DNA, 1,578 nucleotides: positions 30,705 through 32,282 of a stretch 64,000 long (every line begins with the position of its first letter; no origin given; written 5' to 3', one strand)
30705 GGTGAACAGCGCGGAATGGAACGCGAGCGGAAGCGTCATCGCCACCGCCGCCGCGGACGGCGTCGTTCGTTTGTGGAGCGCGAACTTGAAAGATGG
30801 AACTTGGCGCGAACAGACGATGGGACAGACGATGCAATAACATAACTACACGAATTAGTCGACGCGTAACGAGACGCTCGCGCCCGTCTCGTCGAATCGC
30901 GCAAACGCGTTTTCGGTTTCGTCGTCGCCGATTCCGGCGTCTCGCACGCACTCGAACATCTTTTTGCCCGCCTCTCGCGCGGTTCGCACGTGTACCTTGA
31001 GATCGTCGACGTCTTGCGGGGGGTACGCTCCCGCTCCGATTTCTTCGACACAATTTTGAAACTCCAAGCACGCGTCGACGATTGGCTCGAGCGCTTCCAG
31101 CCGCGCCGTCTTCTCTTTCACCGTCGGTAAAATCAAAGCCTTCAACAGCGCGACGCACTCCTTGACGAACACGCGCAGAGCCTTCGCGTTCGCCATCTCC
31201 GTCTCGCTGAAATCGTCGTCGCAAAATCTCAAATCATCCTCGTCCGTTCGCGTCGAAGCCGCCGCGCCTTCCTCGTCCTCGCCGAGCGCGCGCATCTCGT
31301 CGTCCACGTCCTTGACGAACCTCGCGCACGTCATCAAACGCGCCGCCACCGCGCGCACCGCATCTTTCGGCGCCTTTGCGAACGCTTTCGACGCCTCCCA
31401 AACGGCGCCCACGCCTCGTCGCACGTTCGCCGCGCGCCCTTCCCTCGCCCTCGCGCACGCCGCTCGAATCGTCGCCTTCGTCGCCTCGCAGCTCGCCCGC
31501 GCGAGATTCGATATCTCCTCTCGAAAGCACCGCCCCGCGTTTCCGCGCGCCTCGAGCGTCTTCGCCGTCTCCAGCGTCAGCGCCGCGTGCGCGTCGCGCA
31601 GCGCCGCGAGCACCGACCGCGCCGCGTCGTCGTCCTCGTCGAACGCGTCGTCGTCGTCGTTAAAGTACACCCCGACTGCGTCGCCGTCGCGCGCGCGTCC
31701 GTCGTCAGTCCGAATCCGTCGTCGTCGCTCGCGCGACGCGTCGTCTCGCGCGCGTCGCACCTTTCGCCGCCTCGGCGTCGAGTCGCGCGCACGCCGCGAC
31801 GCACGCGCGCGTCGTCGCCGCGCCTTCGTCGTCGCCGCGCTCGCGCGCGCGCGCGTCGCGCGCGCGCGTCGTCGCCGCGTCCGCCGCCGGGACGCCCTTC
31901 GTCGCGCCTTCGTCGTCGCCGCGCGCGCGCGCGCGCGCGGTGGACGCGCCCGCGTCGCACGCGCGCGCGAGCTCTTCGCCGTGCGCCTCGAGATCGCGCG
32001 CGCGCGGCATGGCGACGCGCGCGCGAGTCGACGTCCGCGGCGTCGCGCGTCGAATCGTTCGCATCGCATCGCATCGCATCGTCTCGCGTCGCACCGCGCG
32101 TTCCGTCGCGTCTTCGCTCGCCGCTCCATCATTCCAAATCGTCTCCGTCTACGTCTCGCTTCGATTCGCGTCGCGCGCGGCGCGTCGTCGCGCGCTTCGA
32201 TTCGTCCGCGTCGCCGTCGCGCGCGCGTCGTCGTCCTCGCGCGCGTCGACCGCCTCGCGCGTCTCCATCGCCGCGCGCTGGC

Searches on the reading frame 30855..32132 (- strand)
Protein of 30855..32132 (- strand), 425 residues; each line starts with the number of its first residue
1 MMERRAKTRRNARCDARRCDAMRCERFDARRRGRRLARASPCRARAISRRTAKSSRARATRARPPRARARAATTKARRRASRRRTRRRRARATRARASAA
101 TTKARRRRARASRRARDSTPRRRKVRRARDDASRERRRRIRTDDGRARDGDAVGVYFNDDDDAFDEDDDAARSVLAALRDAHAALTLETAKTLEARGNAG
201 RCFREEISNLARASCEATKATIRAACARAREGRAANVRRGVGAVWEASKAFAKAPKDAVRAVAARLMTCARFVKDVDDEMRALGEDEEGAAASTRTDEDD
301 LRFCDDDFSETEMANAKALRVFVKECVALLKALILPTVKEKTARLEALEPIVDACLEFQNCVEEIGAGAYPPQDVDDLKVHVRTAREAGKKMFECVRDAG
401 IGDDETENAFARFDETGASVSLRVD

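Call 47: search_protein_families(library=pfam, proteins=[window:30855-32132:-], max_evalue=0.00001)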
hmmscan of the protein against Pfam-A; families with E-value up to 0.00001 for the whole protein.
window:30855-32132:- (425 aa): 2 families
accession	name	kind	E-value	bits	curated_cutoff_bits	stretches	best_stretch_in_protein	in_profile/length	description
PF20936.3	GCIP_C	-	5.6e-12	46.4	36.2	1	301-392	9-104/106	Grap2 and cyclin-D-interacting, C-terminal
PF13324.12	GCIP_N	-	1.2e-09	38.9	27.5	1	193-284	50-142/144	Grap2 and cyclin-D-interacting, N-terminal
